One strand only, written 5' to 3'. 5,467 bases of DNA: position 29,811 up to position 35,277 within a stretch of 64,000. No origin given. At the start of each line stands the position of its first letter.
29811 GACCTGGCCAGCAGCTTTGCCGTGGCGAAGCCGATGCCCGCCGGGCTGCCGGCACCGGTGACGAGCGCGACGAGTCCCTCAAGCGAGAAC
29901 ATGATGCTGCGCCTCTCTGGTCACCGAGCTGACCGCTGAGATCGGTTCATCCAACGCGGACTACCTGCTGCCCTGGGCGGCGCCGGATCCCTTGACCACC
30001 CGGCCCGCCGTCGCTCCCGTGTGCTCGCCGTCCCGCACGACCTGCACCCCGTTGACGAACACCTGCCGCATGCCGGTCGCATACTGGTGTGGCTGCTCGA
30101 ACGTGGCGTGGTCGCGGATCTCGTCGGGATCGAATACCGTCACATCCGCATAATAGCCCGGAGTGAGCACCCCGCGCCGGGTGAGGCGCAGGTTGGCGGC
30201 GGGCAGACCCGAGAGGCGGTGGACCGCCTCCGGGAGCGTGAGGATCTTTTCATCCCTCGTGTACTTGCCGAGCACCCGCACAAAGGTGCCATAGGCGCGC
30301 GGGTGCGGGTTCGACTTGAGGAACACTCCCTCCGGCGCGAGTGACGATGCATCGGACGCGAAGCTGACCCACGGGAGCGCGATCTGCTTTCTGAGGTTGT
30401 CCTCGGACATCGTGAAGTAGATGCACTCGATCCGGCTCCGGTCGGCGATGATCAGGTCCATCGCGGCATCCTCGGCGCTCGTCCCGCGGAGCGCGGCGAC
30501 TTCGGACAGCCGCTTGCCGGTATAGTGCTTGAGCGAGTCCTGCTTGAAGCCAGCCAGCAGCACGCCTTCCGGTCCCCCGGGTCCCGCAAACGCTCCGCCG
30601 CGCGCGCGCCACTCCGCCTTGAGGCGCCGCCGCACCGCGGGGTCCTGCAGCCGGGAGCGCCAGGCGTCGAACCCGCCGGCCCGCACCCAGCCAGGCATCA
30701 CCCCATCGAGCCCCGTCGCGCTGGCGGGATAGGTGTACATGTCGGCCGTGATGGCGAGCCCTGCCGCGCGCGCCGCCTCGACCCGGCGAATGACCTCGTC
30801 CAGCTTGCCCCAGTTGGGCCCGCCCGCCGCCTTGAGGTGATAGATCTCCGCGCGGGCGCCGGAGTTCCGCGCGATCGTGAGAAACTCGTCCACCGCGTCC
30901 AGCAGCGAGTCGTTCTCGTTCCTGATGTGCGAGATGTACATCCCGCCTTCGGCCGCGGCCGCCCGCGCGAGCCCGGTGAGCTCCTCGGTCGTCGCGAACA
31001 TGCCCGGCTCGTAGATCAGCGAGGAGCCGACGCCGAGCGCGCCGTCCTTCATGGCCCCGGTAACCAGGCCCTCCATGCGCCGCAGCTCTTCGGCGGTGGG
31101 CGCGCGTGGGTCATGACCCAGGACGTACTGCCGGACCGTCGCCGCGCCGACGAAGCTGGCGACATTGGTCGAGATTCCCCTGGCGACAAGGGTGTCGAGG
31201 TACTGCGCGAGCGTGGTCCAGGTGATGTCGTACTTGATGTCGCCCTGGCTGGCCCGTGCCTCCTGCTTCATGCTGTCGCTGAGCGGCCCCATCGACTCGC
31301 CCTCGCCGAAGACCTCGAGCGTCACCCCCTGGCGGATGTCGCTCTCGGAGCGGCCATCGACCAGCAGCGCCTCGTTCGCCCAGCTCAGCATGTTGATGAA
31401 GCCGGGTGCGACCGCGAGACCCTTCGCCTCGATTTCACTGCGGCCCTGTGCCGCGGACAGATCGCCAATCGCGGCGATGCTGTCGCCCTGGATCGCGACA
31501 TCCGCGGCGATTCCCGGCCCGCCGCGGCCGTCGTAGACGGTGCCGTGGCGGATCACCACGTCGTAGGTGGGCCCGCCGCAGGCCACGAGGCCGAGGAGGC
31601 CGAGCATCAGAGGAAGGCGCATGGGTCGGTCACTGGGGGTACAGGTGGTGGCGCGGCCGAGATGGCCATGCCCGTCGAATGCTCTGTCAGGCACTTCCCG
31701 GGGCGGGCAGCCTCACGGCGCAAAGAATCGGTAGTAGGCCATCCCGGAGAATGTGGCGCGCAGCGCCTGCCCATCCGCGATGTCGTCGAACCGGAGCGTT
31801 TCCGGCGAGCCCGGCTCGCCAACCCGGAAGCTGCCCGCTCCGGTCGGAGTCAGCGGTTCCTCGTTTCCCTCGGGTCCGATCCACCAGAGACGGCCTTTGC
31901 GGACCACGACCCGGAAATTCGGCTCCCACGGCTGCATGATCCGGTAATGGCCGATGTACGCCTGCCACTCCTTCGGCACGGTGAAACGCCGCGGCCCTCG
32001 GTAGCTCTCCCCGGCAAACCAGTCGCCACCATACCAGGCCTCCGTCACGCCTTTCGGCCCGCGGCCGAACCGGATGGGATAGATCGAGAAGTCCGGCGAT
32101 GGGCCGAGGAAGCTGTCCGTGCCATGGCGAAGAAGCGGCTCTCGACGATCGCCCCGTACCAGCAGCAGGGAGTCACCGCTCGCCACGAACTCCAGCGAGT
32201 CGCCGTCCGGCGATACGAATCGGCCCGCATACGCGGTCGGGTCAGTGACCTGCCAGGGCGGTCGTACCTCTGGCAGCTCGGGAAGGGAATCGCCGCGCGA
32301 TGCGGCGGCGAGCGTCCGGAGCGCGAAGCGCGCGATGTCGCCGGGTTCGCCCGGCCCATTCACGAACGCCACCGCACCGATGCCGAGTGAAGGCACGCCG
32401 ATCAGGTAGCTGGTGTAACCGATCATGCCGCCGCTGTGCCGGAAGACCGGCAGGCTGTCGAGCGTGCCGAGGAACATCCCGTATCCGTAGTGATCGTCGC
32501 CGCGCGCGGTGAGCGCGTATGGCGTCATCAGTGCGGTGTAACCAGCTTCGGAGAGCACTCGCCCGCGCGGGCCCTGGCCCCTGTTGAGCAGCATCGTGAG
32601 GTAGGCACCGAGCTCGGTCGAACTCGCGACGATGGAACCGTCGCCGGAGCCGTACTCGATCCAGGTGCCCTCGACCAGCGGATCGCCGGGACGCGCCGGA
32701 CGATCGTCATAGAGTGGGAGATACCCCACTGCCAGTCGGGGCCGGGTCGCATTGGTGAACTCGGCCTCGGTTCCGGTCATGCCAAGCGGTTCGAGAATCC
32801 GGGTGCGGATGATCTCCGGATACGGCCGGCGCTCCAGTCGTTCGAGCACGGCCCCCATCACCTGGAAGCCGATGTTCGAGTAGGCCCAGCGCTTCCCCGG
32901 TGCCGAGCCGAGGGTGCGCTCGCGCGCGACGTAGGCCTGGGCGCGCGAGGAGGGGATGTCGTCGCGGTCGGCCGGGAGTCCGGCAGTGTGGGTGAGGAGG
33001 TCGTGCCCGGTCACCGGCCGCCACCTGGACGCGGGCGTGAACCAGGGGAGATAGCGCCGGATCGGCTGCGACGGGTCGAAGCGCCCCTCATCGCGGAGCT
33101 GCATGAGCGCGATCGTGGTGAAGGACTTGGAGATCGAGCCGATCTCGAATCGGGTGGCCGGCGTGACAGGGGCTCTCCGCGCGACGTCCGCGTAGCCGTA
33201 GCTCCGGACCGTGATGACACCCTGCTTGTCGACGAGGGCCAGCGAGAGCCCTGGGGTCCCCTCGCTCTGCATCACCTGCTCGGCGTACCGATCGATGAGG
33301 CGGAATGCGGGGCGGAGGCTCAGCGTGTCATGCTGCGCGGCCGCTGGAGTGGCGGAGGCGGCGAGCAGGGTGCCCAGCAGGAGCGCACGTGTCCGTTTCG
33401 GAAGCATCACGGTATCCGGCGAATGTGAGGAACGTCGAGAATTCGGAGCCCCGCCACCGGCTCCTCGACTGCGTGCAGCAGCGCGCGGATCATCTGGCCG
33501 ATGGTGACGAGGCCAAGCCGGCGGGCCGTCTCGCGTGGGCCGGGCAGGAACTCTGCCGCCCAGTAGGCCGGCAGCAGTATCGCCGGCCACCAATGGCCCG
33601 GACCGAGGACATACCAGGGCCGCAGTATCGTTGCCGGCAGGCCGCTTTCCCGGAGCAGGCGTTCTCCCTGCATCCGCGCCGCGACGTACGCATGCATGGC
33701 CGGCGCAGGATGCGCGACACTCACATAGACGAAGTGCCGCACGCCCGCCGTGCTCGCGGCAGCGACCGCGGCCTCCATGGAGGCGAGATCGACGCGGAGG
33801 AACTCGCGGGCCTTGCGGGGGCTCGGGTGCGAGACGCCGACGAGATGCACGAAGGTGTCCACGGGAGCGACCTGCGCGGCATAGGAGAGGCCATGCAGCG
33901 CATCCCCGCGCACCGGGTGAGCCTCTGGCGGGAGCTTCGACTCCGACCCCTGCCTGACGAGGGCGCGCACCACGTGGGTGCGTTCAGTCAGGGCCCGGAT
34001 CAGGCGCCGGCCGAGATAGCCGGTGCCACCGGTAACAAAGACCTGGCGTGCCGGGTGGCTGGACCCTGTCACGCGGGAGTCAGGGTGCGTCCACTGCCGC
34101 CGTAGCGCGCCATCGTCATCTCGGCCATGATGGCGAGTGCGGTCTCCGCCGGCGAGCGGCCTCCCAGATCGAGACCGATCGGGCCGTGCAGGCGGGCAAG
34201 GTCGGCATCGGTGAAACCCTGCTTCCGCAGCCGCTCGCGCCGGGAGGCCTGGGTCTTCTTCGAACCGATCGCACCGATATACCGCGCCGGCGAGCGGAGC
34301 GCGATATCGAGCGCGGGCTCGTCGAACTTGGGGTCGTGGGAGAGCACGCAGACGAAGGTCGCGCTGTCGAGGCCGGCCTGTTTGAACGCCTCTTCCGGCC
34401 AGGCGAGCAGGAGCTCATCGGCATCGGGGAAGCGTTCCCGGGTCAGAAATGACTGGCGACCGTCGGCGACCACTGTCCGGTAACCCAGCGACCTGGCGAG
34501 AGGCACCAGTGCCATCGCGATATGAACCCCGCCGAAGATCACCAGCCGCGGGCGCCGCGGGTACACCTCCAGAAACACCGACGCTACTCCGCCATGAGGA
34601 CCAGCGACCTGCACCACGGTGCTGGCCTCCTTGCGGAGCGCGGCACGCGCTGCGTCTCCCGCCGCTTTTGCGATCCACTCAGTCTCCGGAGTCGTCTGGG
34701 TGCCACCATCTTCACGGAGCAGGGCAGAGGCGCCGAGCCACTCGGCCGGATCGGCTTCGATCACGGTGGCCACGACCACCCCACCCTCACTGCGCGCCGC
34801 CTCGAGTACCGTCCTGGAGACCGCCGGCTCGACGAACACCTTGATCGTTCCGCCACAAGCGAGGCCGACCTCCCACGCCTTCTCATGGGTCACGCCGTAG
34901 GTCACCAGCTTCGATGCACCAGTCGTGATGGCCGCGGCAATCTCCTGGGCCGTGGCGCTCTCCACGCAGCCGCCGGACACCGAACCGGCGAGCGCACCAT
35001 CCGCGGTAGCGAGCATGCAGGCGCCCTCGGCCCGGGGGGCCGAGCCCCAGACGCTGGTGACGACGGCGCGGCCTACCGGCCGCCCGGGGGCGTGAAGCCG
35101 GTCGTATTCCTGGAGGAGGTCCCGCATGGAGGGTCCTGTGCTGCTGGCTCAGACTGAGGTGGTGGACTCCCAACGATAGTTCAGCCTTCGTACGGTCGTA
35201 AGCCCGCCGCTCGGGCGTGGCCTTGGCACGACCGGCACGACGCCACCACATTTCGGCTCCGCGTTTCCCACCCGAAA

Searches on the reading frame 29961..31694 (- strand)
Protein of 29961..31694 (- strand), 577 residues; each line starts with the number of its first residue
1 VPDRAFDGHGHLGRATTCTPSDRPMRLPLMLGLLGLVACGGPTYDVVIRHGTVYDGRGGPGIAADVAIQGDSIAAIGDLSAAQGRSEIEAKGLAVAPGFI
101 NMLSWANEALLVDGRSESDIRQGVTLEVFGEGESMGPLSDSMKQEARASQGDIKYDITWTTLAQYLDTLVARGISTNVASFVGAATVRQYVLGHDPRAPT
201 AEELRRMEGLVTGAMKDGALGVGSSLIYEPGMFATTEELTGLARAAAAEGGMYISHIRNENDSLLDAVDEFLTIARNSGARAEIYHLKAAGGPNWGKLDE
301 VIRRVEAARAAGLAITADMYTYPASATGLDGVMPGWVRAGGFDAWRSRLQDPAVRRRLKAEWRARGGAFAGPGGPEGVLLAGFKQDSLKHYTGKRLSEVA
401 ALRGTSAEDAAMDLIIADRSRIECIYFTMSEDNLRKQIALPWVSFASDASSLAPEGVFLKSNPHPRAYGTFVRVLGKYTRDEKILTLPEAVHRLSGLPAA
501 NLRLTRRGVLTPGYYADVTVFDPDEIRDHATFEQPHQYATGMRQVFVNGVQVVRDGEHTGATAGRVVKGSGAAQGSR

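Call 76: search_protein_families(library=pfam, proteins=[window:29961-31694:-], max_evalue=0.00001)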
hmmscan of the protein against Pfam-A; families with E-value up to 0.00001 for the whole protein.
window:29961-31694:- (577 aa): 1 family
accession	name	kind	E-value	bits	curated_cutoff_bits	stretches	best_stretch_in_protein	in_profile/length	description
PF07969.17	Amidohydro_3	-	8.3e-15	55.6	29.7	1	462-553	381-472/472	Amidohydrolase family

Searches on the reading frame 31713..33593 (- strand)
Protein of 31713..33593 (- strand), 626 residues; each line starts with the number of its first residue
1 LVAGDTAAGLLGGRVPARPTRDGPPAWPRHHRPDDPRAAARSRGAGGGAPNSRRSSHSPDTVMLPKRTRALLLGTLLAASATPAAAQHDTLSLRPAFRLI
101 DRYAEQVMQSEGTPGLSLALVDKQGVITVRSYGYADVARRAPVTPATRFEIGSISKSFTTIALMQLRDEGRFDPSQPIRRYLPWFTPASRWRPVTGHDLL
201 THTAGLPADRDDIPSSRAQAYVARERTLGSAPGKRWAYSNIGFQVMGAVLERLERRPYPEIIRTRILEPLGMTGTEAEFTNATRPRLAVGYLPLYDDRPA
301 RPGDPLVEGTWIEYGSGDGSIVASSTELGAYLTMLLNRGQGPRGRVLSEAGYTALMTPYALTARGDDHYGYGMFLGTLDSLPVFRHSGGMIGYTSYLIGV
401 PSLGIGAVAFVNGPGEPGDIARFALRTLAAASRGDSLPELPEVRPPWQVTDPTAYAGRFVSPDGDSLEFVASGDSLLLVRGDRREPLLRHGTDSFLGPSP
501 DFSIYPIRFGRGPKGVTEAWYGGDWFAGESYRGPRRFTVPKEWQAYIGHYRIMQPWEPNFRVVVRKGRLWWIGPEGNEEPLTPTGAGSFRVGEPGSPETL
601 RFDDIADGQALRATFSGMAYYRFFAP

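Call 76: search_protein_families(library=pfam, proteins=[window:31713-33593:-], max_evalue=0.00001)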
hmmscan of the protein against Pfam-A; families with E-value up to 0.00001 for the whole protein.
window:31713-33593:- (626 aa): 1 family
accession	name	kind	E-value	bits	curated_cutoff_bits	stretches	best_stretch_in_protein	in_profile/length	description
PF00144.29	Beta-lactamase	-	1.8e-67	228.3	27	1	100-429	1-327/329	Beta-lactamase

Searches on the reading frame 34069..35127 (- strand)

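Call 76: search_protein_families(library=pfam, proteins=[window:34069-35127:-], max_evalue=0.00001)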
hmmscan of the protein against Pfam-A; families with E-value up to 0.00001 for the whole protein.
window:34069-35127:- (352 aa): 2 families
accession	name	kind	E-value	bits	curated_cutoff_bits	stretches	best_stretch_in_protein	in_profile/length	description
PF13478.12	XdhC_C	-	1e-43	149.2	29.7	1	195-337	1-125/125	XdhC Rossmann domain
PF02625.21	XdhC_CoxI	-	9.8e-22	77.1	24.3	1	13-78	3-68/68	XdhC and CoxI family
